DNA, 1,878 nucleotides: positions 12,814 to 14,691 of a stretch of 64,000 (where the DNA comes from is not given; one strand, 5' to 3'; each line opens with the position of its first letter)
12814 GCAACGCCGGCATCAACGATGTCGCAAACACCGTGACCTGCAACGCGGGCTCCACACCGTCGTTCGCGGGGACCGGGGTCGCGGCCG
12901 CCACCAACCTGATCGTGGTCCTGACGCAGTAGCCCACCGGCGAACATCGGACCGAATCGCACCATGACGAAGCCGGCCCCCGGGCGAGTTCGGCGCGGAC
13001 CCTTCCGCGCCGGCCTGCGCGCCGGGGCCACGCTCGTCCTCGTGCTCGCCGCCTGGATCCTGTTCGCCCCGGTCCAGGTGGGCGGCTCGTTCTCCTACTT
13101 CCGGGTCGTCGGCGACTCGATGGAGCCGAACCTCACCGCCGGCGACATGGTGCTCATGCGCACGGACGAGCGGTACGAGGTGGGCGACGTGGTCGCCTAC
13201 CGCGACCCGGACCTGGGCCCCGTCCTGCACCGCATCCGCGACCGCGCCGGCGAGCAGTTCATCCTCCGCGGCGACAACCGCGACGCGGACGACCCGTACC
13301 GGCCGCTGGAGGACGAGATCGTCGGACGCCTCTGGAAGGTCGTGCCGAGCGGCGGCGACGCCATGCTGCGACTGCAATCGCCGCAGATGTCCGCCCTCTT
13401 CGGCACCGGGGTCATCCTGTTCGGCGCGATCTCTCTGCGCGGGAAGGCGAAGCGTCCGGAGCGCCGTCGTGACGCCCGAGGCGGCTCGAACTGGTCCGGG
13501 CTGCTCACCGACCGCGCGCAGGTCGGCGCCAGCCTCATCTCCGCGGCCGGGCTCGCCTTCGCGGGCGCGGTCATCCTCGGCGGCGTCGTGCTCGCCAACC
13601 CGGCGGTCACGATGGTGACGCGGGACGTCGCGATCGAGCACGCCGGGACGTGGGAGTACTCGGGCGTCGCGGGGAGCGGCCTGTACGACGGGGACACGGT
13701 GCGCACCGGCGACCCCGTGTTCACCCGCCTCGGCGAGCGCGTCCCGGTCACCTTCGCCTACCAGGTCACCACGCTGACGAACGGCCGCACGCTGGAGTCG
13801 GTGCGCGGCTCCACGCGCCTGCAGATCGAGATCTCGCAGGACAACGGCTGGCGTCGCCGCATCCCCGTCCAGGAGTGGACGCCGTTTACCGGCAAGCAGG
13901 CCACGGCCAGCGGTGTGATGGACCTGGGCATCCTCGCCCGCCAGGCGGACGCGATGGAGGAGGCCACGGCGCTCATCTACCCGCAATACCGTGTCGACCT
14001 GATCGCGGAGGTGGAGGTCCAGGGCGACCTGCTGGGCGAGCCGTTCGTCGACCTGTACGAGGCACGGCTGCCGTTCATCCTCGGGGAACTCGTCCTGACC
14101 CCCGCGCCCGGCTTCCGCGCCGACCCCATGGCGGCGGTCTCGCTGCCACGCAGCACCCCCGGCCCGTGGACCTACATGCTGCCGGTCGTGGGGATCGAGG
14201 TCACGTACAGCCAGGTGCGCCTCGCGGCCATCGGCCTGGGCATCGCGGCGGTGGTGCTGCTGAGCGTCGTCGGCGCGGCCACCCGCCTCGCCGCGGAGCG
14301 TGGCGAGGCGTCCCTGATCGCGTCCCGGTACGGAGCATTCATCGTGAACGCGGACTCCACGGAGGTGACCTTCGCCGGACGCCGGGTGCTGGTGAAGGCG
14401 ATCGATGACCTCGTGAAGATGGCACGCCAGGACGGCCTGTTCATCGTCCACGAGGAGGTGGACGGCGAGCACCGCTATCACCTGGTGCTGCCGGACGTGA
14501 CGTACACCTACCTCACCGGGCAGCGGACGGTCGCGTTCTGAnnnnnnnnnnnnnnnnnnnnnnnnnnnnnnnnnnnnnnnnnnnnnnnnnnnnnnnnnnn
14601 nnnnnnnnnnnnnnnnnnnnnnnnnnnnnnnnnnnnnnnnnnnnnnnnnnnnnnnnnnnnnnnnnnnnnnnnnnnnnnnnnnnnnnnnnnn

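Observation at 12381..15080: SipW/Sec11-type signal peptidase with a large C-terminal extension, flanked by two substrates sharing an LTA[AS]NTV motif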

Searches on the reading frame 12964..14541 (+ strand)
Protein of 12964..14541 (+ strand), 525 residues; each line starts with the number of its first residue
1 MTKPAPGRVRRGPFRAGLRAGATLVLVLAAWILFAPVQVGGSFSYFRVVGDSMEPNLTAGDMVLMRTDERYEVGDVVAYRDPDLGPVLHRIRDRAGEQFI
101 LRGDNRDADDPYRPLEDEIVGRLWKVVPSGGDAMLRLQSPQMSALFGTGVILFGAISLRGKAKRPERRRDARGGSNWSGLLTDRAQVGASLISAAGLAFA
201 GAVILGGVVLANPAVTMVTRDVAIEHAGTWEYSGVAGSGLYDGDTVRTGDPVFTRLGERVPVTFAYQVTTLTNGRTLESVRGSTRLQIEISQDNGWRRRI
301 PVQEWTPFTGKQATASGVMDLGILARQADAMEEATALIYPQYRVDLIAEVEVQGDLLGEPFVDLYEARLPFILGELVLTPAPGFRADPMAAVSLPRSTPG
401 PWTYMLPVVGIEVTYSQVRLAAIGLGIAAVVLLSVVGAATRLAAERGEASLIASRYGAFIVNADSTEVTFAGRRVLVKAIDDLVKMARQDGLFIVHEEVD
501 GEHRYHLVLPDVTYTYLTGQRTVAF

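Call 3: search_protein_families(library=pfam, proteins=[window:12964-14541:+], max_evalue=1)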
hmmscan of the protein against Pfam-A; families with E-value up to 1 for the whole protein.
window:12964-14541:+ (525 aa): 6 families
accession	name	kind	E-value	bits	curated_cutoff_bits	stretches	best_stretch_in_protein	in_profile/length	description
PF00717.28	Peptidase_S24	-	2.3e-07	31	23.3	1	44-122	36-114/116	Peptidase S24-like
PF10502.14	Peptidase_S26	-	0.00057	20.3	22.9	1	26-90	6-68/168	Signal peptidase, peptidase S26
PF17231.7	DUF5305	-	0.0017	18.3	29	1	421-516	121-217/217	Family of unknown function (DUF5305)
PF15332.11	LIME1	-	0.12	12.3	27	0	393-425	98-127/232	Lck-interacting transmembrane adapter 1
PF09430.16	EMC7_beta-sandw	-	0.18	12.5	26.6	0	474-515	11-53/122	ER membrane protein complex subunit 7, beta-sandwich domain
PF13403.11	Hint_2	-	0.26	12.1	28.4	0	438-487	62-110/147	Hint domain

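Call 4: search_protein_families(library=ncbifam, proteins=[window:12964-14541:+], max_evalue=1)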
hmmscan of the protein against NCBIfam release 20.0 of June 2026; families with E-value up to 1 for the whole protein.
window:12964-14541:+ (525 aa): 7 families
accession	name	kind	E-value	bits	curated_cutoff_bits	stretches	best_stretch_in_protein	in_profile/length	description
TIGR02228.1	sigpep_I_arch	equivalog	3.5e-13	49.7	51.85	1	36-130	22-126/158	signal peptidase I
TIGR02754.1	sod_Ni_protease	equivalog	6.1e-07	29.8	63.25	1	47-113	2-74/90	nickel-type superoxide dismutase maturation protease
TIGR02227.1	sigpep_I_bact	equivalog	2.8e-05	24.1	47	1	28-103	5-86/162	signal peptidase I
NF046067.1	SigPepSipWBacil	equivalog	3.7e-05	23.4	190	1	47-122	42-124/189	signal peptidase I SipW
TIGR00498.1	lexA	equivalog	0.077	12.6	110.95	1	45-110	117-181/203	transcriptional repressor LexA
NF048000.1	ECH1013_TF_S24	equivalog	0.16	11.8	300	0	44-71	114-141/204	ECH_1013 family putative transcriptional regulator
TIGR02861.1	SASP_H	subfamily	0.2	11.9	47.9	1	460-488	9-38/58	H-type small acid-soluble spore protein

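Call 5: find_homologous_proteins(query=window:12964-14538:+)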
Query window:12964-14538:+ (525 aa): 26 proteins with E <= 0.001 among 8000 candidates.
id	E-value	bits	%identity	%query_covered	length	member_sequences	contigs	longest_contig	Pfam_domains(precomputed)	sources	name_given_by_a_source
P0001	0.0e+0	1119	96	100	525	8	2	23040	PF00717.29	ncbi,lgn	-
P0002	4.1e-161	555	51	99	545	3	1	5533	PF00717.29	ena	-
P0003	1.3e-156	540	47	99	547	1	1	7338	PF17231.8,PF00717.29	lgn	-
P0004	5.2e-154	532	49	100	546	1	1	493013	PF17231.8,PF00717.29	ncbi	ncbi:MAG: S24 family peptidase [Dehalococcoidia bacterium]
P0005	1.7e-153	530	49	93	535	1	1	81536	PF17231.8,PF00717.29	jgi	-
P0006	2.4e-153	529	50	95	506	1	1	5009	PF00717.29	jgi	-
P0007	3.1e-153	529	49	97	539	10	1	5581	PF17231.8,PF00717.29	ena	-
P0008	2.9e-149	516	49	98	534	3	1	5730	PF00717.29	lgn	-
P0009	7.5e-85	303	33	98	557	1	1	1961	PF17231.8,PF00717.29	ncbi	-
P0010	2.5e-80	288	34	98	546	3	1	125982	PF17231.8,PF00717.29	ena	-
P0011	5.1e-73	264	34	92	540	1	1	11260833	PF17231.8,PF00717.29,PF10502.15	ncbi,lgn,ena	-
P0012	1.0e-72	263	34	95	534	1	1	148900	PF17231.8,PF00717.29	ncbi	-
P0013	1.8e-61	226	38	66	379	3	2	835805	PF00717.29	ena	-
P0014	6.0e-58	215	30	95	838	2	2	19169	PF17231.8,PF00717.29,PF00563.26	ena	-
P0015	1.6e-50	190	28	95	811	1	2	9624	PF17231.8,PF00717.29,PF00563.26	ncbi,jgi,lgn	-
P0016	2.0e-47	180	31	96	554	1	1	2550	PF17231.8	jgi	jgi:signal peptidase I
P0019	6.7e-35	139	44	23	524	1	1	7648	PF17231.8,PF00717.29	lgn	-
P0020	7.5e-35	138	29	69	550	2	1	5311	PF17231.8,PF00717.29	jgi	jgi:signal peptidase I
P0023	1.6e-28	118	28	79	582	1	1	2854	PF17231.8,PF00717.29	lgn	-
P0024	2.5e-27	114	37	24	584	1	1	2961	PF17231.8,PF00717.29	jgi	jgi:signal peptidase I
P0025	3.0e-27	113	45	19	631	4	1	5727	PF17231.8,PF00717.29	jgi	jgi:signal peptidase I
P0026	5.2e-16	76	27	86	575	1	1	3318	PF17231.8,PF00717.29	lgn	-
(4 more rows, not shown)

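Call 8: find_encoding_contigs(protein=P0004, flank=6000, max_places=3)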
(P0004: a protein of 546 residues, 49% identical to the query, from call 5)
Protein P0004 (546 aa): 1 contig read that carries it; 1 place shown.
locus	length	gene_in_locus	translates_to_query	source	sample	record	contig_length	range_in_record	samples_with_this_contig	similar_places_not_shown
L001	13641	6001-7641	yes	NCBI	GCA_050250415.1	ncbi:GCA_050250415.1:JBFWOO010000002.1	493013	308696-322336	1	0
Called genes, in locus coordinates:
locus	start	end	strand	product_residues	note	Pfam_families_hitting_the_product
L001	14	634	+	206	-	-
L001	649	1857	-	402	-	PF02515:CoA_transf_3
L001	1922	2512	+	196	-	PF03167:UDG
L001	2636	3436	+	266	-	PF03009:GDPD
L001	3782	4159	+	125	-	PF02537:CRCB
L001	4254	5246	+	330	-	PF00248:Aldo_ket_red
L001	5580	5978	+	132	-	-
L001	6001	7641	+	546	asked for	PF00717:Peptidase_S24, PF17231:DUF5305 (weak)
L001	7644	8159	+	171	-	PF00353:HemolysinCabind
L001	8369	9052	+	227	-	-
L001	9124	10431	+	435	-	PF01546:Peptidase_M20, PF07687:M20_dimer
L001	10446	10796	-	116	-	PF00127:Copper-bind (weak)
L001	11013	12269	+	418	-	PF07995:GSDH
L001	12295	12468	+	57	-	-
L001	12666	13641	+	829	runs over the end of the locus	PF00133:tRNA-synt_1, PF09334:tRNA-synt_1g, PF13603:tRNA-synt_1_2, PF00133:tRNA-synt_1, PF08264:Anticodon_1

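Call 14: find_encoding_contigs(protein=P0010, flank=6000, max_places=2)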
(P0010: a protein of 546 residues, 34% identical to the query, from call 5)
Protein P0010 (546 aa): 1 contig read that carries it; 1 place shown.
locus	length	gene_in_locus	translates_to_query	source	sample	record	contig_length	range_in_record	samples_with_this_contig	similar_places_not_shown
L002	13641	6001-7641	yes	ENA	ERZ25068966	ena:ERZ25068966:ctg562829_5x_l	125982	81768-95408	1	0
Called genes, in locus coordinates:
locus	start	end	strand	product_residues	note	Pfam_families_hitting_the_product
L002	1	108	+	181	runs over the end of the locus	-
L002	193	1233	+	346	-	PF00296:Bac_luciferase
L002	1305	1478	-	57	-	-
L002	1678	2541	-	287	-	PF01575:MaoC_dehydratas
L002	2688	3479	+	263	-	PF00106:adh_short, PF13561:adh_short_C2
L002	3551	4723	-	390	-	PF01546:Peptidase_M20, PF07687:M20_dimer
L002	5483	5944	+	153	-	-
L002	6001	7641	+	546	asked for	PF00717:Peptidase_S24, PF17231:DUF5305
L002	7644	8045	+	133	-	-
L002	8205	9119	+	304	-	PF01476:LysM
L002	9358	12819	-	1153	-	PF02811:PHP, PF07733:DNA_pol3_alpha, PF17657:DNA_pol3_finger, PF14579:HHH_6, PF01336:tRNA_anti-codon (weak)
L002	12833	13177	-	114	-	-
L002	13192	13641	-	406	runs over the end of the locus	PF00817:IMS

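Call 15: find_encoding_contigs(protein=P0011, flank=6000, max_places=2)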
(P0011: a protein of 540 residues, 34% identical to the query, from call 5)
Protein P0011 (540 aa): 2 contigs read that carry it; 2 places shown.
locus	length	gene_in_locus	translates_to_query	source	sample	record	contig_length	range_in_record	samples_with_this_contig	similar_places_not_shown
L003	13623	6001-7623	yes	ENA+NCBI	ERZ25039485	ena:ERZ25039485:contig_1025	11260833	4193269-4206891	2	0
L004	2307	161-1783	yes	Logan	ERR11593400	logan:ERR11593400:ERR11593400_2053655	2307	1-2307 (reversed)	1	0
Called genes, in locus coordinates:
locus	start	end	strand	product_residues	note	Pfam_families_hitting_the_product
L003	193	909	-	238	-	PF02706:Wzz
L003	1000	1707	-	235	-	PF02706:Wzz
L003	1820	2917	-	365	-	-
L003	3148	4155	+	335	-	PF12867:DinB_2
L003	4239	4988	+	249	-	-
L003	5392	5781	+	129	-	-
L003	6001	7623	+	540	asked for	PF10502:Peptidase_S26 (weak), PF00717:Peptidase_S24, PF17231:DUF5305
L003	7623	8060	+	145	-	-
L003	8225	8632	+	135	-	-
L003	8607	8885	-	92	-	-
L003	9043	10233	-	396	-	PF00091:Tubulin, PF12327:FtsZ_C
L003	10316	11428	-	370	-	PF02491:SHS2_FTSA, PF06723:MreB_Mbl, PF11104:PilM_2 (faint), PF06277:EutA (weak), PF14450:FtsA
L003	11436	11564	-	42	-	-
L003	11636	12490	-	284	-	PF08478:POTRA_1, PF03799:FtsQ_DivIB_C (weak)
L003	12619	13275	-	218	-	PF02222:ATP-grasp (weak), PF07478:Dala_Dala_lig_C, PF02786:CPSase_L_D2 (weak)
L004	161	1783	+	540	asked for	PF10502:Peptidase_S26 (weak), PF00717:Peptidase_S24, PF17231:DUF5305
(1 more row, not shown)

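Call 16: find_encoding_contigs(protein=P0012, flank=6000, max_places=2)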
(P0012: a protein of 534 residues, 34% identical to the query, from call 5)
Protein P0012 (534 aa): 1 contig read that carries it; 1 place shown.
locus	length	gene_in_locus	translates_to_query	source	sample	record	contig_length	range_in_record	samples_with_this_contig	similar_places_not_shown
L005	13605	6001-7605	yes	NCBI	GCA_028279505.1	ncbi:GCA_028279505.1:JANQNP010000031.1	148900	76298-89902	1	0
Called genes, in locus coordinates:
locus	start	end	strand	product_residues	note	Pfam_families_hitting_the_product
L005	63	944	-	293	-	-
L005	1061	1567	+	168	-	PF00583:Acetyltransf_1, PF13673:Acetyltransf_10, PF13508:Acetyltransf_7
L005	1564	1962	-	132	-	-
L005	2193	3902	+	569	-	PF02776:TPP_enzyme_N, PF00205:TPP_enzyme_M, PF02775:TPP_enzyme_C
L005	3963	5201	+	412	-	PF02515:CoA_transf_3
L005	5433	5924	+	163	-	-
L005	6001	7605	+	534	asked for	PF00717:Peptidase_S24, PF17231:DUF5305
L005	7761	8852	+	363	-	PF01476:LysM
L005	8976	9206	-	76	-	-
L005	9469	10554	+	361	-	PF19315:MC_hydratase, PF01575:MaoC_dehydratas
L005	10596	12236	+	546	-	PF02771:Acyl-CoA_dh_N, PF02770:Acyl-CoA_dh_M, PF00441:Acyl-CoA_dh_1, PF08028:Acyl-CoA_dh_2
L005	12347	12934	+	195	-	-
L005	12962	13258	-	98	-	PF09932:DUF2164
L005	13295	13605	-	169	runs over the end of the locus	PF00210:Ferritin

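Call 29: find_related_loci(query=A4, collection=genome_contigs, flank=5000)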
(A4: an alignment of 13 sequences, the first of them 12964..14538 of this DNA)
Query A4 (525 aa) in genome_contigs; peptide patterns used: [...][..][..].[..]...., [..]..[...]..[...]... (x = any residue, [..] = any of these).
600 stretches matched a pattern (row limit reached: there are more); 33 encode a relative of the query (tblastn E <= 1e-3); 33 distinct loci.
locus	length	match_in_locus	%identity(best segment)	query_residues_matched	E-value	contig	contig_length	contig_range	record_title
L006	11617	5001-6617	49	1-523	8e-160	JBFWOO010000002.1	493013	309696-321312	MAG: Dehalococcoidia bacterium isolate CA_2019_TPBF_138 NODE_138_length_493013_cov_8.872413_TPBF, whole genome shotgun s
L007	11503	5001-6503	34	17-516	1e-73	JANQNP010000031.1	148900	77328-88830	MAG: Dehalococcoidia bacterium isolate IP29b_bin.101 k99_3263303, whole genome shotgun sequence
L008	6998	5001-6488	32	33-522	1e-66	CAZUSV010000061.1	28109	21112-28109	MAG TPA_asm: uncultured Anaerolineales bacterium isolate SRP077602_co5_397 genome assembly, contig: NODE_8361_length_281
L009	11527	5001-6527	33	16-516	7e-64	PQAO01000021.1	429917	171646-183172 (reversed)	MAG: Dehalococcoidia bacterium isolate FeB_14 contig_285, whole genome shotgun sequence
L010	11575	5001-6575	27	14-517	2e-58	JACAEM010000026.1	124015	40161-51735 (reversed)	MAG: Chloroflexota bacterium isolate L.E.CH.17 k119_1008173, whole genome shotgun sequence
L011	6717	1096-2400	34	24-455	1e-57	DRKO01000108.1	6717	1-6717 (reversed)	MAG TPA_asm: Chloroflexota bacterium isolate HyVt-442 HyVt-442_k145_1288763, whole genome shotgun sequence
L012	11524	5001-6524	34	18-516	7e-56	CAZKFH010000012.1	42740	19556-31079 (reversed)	MAG TPA_asm: uncultured Actinomycetes bacterium isolate SRP136066_co1_34 genome assembly, contig: NODE_628_length_42740_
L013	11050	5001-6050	31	18-371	4e-52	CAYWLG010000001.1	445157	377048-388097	MAG TPA_asm: uncultured Anaerolinea sp. isolate binchicken_co190_333 genome assembly, contig: NODE_9_length_445157_cov_1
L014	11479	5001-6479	28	7-505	2e-42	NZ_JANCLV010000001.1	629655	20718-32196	Pseudarthrobacter humi strain RMG13 contig1, whole genome shotgun sequence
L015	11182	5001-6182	32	27-424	7e-34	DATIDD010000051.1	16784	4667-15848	MAG TPA_asm: Gaiellaceae bacterium isolate SMAG_U16334 k141_1092579, whole genome shotgun sequence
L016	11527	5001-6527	32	16-516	6e-55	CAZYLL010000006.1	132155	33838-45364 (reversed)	MAG TPA_asm: uncultured Anaerolineaceae bacterium isolate binchicken_co274_94 genome assembly, contig: NODE_259_length_1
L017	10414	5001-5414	41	18-153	2e-30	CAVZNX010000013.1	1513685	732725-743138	MAG: uncultured Chloroflexia bacterium isolate MFD02979.bin.2.70 genome assembly, contig: contig_20297, whole genome sho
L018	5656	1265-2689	29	31-516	3e-28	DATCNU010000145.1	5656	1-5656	MAG TPA_asm: Arthrobacter sp. isolate SMAG_U7183 k141_21816, whole genome shotgun sequence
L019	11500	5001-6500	34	34-516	2e-65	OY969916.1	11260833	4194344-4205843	MAG: uncultured Chloroflexia bacterium isolate MFD01916.bin.3.39 genome assembly, chromosome: 1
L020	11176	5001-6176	29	31-428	9e-30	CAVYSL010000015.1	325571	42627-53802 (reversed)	MAG: uncultured Gaiellaceae bacterium isolate MFD05567.bin.2.80 genome assembly, contig: contig_5646, whole genome shotg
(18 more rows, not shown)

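Call 38: search_protein_families(library=ncbifam, proteins=[L003:5392-5781:+, L003:7623-8060:+, L002:7644-8045:+, L001:8369-9052:+], max_evalue=10)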
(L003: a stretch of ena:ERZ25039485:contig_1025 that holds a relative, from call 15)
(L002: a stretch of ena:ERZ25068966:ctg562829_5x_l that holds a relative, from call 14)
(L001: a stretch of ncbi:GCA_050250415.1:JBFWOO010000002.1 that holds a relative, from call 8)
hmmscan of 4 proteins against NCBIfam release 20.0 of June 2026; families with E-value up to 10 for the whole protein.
L003:5392-5781:+ (129 aa): 0 families

L003:7623-8060:+ (145 aa): 1 family
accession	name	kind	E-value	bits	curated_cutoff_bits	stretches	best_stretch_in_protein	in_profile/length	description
NF002033.0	PRK00861.1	subfamily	0.0034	16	293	1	23-98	142-214/328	putative lipid kinase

L002:7644-8045:+ (133 aa): 5 families
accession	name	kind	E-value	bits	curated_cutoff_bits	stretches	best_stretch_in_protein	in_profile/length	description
NF046115.1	Ca_rpt_SMc04171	equivalog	0.0062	15.7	625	1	68-127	435-491/574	SMc04171 family calcium-binding repeat protein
NF033943.0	RTX_toxin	subfamily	0.058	11.5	1000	1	70-116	756-800/930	RTX family hemolysin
NF051884.1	ProteaseSapA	equivalog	0.068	11.8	1200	1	63-119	310-364/644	protease SapA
NF050046.1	PueAB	exception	0.21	9.9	670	1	69-107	500-538/616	polyurethane esterase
NF035945.1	Zn_serralysin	subfamily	3.5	6.7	500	1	71-114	325-366/462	serralysin family metalloprotease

L001:8369-9052:+ (227 aa): 7 families
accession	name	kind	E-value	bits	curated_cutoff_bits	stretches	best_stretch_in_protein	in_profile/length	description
NF033943.0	RTX_toxin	subfamily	1.6e-15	56.4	1000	2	113-218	687-792/930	RTX family hemolysin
NF046115.1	Ca_rpt_SMc04171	equivalog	1.1e-11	44.6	625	3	118-190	419-491/574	SMc04171 family calcium-binding repeat protein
NF033203.1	entero_EhxA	exception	1.2e-11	43.5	2000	1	66-214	683-829/997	enterohemolysin EhxA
NF053766.1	ZapA_metallo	exception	1.2e-10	41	940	3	61-142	304-386/483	ZapA family metalloprotease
NF035945.1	Zn_serralysin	subfamily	9.4e-08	31.6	500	3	83-134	316-368/462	serralysin family metalloprotease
NF050046.1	PueAB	exception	3.9e-07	28.9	670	3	71-126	363-418/616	polyurethane esterase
NF052454.1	BtaGlycanEglC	equivalog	0.0034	16.4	700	2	67-112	100-144/459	endo-1,3-1,4-beta-glycanase EglC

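Call 49: predict_structure(alignment_id=A3)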
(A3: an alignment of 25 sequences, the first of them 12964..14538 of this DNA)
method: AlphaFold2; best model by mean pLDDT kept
length: 525 residues; sequences in the alignment: 25
mean_pLDDT: 77.5   pTM: 0.48
mean pLDDT of the five models: 77.5, 77.1, 76.6, 74.5, 73.6
residues with pLDDT >= 90: 143; 70-90: 249; 50-70: 63; < 50: 70
segments of 3 or more residues with pLDDT < 50: 1-21, 33-40, 151-185, 521-525
pLDDT, mean of each block of 10 residues (from residue 1): 36 43 55 43 72 70 82 89 85 92 80 90 84 72 56 41 35 33 48 78 86 85 94 73 78 85 96 86 98 93 97 96 92 89 96 93 96 92 93 88 77 88 87 78 72 77 65 81 85 84 85 82 39
secondary structure, 60 per line:
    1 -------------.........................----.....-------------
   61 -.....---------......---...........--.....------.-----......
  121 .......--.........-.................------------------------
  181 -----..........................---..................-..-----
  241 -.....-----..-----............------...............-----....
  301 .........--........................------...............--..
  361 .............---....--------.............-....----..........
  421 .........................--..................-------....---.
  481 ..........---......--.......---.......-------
elements in order: H14-38 E43-47 E62-66 E76-81 E85-95 E98-102 E119-127 H130-138 H140-156 H186-211 E215-232 E259-270 E277-291 E297-309 E312-320 H321-335 E342-356 E359-373 E377-380 E389-401 E403-406 E411-414 H415-445 H448-459 E460-462 E473-476 H480-490 E494-499 E502-508 E512-518

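Call 53: list_cluster_members(proteins=[window:12964-14538:+, window:12525-12929:+, window:14541-15077:+, P0001])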
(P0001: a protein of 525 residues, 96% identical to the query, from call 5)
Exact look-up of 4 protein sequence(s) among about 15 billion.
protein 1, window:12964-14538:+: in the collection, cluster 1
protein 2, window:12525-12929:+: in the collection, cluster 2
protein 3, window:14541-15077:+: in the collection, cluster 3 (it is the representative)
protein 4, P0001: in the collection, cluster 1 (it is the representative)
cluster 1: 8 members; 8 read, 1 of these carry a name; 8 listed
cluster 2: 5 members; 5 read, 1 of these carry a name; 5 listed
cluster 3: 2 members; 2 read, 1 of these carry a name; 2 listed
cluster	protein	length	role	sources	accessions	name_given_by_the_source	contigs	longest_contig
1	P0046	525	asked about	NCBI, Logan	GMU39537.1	MAG: hypothetical protein AMXMBFR23_04030 [Chloroflexota bacterium]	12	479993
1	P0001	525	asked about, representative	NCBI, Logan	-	-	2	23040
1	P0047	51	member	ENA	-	-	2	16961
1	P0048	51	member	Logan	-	-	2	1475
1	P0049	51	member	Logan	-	-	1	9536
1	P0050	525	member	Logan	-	-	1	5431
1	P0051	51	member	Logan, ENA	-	-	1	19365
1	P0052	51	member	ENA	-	-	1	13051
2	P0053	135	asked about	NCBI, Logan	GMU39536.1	MAG: hypothetical protein AMXMBFR23_04020 [Chloroflexota bacterium]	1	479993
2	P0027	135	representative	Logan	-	-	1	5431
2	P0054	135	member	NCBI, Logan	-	-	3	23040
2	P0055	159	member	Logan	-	-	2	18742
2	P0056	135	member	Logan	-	-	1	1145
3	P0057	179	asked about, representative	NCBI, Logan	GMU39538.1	MAG: hypothetical protein AMXMBFR23_04040 [Chloroflexota bacterium]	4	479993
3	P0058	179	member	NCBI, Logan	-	-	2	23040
